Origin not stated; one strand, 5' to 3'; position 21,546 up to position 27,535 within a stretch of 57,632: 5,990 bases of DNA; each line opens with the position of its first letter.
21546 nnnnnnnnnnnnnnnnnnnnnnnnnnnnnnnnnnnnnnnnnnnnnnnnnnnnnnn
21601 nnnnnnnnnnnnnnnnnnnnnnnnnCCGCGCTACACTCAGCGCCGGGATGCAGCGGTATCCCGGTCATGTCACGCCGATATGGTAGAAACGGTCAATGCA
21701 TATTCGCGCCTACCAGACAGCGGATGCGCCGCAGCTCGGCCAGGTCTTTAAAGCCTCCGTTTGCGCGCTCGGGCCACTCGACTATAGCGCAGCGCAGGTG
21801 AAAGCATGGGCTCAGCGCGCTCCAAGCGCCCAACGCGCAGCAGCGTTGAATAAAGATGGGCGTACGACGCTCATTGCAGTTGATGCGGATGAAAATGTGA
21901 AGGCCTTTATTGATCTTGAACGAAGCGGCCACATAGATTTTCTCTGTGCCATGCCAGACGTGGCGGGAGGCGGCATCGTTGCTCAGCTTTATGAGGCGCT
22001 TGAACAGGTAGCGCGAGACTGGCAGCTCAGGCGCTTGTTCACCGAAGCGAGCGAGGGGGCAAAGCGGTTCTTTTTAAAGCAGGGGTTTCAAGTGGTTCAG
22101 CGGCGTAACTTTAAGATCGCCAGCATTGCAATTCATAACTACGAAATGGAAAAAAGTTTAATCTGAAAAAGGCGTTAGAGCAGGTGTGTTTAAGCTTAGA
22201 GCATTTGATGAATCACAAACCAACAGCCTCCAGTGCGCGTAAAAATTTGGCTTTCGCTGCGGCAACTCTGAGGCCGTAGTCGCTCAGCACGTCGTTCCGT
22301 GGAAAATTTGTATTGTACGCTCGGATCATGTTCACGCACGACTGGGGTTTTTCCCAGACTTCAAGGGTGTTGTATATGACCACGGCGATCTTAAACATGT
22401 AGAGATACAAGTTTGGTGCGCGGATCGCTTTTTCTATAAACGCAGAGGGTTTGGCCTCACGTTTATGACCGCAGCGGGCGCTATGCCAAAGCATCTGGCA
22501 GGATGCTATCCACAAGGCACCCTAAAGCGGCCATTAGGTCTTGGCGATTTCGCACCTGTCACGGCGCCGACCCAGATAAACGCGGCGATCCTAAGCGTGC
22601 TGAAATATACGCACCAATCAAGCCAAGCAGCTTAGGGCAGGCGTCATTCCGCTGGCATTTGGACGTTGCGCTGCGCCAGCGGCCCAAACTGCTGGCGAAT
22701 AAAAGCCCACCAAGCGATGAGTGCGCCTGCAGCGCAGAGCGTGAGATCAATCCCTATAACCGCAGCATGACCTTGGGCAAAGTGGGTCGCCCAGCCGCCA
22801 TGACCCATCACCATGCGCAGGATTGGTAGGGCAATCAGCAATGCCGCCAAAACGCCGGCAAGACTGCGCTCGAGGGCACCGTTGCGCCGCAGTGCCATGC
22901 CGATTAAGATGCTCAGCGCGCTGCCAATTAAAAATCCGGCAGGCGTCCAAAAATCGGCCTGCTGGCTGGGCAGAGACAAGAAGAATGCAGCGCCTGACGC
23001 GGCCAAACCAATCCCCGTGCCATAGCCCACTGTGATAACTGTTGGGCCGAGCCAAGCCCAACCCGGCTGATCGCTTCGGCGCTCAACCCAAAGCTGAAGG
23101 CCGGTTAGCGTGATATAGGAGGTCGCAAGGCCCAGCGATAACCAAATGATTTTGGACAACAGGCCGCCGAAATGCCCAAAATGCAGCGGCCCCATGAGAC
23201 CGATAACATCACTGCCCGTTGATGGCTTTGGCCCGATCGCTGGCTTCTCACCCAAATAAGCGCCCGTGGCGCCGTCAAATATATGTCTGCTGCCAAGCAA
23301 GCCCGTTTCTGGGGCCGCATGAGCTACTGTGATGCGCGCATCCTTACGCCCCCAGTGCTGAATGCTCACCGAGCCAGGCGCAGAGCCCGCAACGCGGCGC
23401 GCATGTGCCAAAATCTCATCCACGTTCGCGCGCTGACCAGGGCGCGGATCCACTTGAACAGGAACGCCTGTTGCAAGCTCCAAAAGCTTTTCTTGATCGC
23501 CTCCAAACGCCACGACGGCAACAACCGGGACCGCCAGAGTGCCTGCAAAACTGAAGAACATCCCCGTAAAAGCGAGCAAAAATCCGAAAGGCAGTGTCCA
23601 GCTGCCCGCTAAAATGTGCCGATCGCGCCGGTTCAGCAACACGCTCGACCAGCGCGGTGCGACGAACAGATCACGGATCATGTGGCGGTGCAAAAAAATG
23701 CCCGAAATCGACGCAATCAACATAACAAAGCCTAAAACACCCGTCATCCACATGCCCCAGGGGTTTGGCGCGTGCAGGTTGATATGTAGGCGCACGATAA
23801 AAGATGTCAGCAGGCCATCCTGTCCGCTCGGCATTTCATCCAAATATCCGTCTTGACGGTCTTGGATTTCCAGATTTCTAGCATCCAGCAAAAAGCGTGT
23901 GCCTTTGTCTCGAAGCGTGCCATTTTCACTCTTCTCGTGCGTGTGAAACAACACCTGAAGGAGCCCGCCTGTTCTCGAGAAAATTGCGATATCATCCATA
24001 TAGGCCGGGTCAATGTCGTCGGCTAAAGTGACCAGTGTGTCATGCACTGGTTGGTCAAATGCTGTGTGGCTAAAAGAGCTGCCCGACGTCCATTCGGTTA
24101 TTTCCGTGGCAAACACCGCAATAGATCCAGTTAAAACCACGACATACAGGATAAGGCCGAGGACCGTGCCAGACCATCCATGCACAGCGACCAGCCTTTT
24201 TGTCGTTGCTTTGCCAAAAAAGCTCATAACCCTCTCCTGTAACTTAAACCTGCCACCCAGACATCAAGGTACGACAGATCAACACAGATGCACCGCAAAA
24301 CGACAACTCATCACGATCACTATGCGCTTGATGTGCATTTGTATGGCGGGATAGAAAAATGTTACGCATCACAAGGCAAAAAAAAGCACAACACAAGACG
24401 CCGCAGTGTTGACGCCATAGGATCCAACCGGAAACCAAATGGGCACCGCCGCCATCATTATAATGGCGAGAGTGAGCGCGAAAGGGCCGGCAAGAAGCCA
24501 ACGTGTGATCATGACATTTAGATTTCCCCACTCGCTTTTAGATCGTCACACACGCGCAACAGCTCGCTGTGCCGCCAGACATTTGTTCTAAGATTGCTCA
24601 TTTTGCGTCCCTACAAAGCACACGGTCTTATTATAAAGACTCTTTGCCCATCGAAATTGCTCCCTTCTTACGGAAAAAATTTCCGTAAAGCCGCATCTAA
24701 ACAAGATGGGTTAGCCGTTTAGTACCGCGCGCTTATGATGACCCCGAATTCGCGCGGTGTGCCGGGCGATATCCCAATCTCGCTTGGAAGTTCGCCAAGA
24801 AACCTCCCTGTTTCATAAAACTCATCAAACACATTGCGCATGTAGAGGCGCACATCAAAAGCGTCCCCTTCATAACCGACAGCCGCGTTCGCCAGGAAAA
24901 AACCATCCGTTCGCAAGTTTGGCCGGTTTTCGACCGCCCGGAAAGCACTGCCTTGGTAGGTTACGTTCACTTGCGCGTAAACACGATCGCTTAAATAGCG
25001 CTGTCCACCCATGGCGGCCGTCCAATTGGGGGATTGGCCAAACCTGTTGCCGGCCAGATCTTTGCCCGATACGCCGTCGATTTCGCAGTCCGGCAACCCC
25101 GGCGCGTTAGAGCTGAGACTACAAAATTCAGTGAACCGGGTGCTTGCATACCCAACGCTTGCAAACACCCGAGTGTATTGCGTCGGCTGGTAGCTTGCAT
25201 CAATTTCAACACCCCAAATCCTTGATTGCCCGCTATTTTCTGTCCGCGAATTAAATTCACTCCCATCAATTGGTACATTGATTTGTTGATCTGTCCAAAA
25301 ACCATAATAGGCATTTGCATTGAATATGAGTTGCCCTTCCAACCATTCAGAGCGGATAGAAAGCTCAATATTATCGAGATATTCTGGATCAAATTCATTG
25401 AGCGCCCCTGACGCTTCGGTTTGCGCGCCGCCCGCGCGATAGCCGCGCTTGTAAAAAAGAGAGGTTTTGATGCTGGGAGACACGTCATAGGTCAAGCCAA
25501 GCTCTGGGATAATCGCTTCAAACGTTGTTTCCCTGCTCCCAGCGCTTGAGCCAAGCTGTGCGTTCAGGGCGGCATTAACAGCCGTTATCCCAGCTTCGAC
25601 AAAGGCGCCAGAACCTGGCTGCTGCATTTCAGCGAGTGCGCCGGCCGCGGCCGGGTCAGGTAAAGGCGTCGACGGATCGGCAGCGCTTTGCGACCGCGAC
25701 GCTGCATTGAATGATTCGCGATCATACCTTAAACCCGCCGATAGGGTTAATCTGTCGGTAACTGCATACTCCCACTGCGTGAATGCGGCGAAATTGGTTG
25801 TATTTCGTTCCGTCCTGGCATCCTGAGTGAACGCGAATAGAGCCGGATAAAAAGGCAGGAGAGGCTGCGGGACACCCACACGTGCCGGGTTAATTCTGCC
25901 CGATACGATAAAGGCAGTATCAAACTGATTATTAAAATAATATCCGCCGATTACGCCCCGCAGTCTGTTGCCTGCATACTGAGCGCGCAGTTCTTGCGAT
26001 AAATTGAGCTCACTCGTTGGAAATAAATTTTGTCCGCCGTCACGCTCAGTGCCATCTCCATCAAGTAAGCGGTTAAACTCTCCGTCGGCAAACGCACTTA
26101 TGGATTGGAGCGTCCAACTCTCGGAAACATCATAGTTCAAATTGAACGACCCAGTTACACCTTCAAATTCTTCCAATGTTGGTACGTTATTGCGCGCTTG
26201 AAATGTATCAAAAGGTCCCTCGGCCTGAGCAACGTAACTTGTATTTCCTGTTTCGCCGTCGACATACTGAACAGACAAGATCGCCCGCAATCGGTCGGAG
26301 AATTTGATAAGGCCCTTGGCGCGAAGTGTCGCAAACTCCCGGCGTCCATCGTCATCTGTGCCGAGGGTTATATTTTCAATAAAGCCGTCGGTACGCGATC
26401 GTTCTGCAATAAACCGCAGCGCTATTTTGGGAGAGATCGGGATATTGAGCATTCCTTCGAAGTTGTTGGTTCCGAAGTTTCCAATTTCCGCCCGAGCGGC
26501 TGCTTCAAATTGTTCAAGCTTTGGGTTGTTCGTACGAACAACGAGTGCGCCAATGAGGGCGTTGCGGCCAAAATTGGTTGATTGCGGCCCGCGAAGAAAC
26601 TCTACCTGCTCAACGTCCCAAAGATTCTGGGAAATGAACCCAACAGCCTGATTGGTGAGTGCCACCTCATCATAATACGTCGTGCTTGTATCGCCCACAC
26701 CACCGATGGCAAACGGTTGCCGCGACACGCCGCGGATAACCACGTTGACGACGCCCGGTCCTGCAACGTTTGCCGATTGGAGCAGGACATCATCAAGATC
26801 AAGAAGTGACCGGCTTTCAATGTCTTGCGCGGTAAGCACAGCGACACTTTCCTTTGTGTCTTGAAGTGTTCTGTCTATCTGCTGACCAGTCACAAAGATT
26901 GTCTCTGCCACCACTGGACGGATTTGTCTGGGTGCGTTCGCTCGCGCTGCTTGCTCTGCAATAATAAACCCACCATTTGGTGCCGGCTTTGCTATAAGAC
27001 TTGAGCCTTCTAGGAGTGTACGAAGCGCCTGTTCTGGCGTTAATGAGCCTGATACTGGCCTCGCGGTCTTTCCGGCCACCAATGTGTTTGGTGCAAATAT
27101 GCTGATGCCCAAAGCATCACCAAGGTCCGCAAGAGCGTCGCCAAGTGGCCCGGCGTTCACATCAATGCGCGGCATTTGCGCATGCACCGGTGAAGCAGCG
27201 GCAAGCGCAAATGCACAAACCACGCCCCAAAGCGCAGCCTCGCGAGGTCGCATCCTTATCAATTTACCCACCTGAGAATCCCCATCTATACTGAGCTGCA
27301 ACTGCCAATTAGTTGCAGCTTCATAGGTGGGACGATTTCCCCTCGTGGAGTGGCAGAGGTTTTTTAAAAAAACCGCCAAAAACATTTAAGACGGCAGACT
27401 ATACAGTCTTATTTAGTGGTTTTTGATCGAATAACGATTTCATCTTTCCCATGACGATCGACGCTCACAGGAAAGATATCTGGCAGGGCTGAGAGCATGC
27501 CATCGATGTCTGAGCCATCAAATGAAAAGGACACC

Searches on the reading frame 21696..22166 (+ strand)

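Call 56: search_protein_families(library=pfam, proteins=[window:21696-22166:+], max_evalue=0.00001)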
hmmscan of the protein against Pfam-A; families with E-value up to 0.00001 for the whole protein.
window:21696-22166:+ (156 aa): 2 families
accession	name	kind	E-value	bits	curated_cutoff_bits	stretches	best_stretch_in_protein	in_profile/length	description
PF13673.13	Acetyltransf_10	-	1.6e-12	47.9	23.6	1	29-152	4-127/128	Acetyltransferase (GNAT) domain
PF00583.31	Acetyltransf_1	-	8.8e-08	32.9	20.7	1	37-131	15-116/116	Acetyltransferase (GNAT) family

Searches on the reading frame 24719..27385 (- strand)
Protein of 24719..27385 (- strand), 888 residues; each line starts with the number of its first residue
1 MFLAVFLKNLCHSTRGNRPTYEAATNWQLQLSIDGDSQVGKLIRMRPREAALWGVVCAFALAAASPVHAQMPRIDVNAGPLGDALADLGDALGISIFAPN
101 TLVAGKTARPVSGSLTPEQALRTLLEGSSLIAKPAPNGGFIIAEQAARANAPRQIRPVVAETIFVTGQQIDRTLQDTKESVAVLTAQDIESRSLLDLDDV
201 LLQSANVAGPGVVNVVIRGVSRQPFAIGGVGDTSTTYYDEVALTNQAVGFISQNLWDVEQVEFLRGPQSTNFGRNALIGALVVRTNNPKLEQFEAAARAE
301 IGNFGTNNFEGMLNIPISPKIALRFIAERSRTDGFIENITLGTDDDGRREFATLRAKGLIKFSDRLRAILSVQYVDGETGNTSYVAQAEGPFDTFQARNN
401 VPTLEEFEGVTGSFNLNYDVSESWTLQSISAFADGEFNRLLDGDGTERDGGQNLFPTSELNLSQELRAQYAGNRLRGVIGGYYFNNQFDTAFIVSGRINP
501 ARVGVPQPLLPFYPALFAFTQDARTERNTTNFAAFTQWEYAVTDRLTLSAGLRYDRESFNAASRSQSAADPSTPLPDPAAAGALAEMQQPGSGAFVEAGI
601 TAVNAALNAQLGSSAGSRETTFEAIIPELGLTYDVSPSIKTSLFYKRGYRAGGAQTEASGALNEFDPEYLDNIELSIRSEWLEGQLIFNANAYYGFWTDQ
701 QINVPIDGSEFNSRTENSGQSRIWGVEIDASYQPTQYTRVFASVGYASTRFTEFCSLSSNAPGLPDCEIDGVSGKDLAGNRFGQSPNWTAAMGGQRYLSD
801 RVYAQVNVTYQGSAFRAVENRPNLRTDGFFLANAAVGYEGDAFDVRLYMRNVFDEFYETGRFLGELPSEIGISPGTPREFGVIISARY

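Call 7: search_protein_families(library=pfam, proteins=[window:24719-27385:-], max_evalue=0.001)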
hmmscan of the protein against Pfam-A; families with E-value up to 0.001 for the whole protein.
window:24719-27385:- (888 aa): 5 families
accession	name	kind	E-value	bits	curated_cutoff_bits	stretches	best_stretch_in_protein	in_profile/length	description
PF00593.30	TonB_dep_Rec_b-barrel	-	5e-35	122.6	27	1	382-852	29-436/436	TonB dependent receptor-like, beta-barrel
PF07715.20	Plug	-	5e-13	49.9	23.9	1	174-279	2-106/107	TonB-dependent Receptor Plug Domain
PF14905.12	OMP_b-brl_3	-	3.6e-09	36.6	27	1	666-858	214-379/408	Outer membrane protein beta-barrel family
PF25183.1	OMP_b-brl_4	-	4.6e-07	29.1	30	1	519-637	355-450/838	Outer membrane beta barrel domain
PF07660.19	STN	-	1.9e-06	28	28.4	1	95-142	2-49/52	Secretin and TonB N terminus short domain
